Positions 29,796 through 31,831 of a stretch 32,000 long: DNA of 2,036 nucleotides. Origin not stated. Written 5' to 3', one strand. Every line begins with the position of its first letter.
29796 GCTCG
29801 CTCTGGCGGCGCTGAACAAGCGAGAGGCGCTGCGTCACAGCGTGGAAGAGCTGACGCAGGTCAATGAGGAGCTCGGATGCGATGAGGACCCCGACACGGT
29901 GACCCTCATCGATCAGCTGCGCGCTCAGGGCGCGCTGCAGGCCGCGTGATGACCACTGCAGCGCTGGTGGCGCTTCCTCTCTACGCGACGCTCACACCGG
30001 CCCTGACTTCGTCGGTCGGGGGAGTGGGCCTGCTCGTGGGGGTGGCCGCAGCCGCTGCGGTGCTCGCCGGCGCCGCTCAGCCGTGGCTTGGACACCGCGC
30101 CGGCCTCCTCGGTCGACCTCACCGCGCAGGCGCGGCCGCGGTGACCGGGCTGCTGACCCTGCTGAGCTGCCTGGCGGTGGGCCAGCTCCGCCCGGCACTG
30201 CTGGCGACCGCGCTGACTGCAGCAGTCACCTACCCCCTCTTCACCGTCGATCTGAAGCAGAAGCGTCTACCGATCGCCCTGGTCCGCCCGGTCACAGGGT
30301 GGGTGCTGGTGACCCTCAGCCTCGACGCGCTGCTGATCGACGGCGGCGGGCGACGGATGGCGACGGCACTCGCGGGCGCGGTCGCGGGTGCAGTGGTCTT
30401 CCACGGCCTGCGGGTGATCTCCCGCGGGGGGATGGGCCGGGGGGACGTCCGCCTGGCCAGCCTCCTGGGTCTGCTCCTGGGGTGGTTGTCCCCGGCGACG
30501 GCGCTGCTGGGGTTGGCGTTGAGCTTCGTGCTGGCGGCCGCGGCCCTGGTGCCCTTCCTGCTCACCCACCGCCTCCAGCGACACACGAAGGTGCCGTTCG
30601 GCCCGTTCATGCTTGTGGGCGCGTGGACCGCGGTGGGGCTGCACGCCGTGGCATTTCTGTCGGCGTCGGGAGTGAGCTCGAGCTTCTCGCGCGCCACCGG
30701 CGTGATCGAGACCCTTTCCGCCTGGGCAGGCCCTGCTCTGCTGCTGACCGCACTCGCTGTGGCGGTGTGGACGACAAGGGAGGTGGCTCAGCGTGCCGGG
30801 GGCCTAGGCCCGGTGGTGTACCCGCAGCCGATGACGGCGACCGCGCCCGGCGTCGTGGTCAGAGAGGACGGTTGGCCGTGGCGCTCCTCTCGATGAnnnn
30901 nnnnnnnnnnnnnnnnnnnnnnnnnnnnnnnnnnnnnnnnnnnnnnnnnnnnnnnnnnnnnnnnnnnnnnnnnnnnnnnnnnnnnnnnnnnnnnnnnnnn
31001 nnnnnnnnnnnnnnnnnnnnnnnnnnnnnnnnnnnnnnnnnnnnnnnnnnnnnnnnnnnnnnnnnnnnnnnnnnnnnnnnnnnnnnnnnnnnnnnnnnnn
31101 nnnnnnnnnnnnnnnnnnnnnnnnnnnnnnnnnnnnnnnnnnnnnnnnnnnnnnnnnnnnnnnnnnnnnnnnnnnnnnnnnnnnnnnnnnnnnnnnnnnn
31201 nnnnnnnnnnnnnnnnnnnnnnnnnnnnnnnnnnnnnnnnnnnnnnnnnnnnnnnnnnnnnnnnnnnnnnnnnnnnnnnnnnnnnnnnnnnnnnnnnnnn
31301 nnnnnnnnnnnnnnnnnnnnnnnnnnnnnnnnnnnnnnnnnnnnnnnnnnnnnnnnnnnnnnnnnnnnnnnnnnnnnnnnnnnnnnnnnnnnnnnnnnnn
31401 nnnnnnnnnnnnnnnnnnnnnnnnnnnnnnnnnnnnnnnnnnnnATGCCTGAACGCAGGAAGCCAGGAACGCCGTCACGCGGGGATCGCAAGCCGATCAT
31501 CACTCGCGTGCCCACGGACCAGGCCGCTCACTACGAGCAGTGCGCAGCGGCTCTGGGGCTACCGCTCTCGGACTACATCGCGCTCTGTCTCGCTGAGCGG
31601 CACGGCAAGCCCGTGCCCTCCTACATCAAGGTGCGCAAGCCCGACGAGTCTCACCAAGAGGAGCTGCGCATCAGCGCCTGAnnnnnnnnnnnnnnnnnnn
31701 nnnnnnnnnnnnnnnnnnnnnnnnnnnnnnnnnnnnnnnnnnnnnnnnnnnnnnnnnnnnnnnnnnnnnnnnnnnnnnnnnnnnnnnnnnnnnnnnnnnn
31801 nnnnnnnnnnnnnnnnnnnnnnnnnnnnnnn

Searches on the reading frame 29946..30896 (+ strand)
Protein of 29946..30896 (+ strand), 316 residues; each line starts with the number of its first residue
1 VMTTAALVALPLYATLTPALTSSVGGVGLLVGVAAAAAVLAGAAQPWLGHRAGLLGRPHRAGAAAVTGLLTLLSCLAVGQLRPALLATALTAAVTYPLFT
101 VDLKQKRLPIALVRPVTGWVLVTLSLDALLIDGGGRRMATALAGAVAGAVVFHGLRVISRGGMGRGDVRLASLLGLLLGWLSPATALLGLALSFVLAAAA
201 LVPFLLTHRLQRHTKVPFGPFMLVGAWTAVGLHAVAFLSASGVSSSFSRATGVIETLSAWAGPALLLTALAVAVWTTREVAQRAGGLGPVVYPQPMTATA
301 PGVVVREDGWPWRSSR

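Call 7: search_protein_families(library=pfam, proteins=[window:29946-30896:+], max_evalue=0.01)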
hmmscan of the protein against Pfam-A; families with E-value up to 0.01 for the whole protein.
window:29946-30896:+ (316 aa): 1 family
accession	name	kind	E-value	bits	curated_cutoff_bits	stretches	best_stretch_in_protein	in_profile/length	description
PF01478.23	Peptidase_A24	-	1.5e-07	32.3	26.5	1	98-199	10-101/104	Type IV leader peptidase family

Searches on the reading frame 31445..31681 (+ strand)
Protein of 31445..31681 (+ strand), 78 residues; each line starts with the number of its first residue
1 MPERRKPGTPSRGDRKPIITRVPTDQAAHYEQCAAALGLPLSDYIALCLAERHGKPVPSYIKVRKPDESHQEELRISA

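Call 7: search_protein_families(library=pfam, proteins=[window:31445-31681:+], max_evalue=0.01)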
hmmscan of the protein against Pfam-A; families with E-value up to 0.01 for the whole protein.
window:31445-31681:+ (78 aa): 0 families

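Call 47: find_homologous_proteins(query=window:31445-31681:+, max_evalue=0.001)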
Query window:31445-31681:+ (78 aa): 1 proteins with E <= 0.001 among 1 candidates.
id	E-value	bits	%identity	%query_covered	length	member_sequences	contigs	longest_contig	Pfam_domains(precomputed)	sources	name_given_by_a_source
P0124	6.5e-42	158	94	100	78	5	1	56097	-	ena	-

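Call 48: find_encoding_contigs(protein=P0124, flank=10000, max_places=2)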
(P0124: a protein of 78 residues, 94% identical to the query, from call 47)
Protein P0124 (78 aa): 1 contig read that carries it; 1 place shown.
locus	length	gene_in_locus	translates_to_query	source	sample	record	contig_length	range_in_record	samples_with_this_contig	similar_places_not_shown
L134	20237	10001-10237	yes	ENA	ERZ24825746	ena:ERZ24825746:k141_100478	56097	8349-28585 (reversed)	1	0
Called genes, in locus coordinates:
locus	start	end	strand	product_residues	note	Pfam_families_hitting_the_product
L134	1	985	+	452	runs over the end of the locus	PF13191:AAA_16 (faint), PF00005:ABC_tran (faint), PF13401:AAA_22 (faint), PF00437:T2SSE, PF12775:AAA_7 (weak)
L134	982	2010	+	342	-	-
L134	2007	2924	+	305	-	-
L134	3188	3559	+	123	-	-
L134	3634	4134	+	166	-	PF07811:TadE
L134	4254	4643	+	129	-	PF07811:TadE (weak)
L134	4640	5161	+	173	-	PF07811:TadE, PF13400:Tad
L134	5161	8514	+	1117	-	-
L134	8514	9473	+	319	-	PF01478:Peptidase_A24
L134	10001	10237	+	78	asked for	-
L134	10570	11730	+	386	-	PF13730:HTH_36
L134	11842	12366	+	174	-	-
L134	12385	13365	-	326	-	PF00005:ABC_tran, PF13304:AAA_21 (weak)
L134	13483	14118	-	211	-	PF00929:RNase_T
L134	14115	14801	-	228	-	-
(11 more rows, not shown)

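Call 55: search_protein_families(library=pfam, proteins=[window:31445-31681:+], max_evalue=10)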
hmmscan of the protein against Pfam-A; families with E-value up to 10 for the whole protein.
window:31445-31681:+ (78 aa): 1 family
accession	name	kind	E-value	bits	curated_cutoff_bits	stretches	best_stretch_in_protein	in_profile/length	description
PF21983.2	NikA-like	-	0.01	16.4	27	1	15-52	4-41/72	Mobilization protein NikA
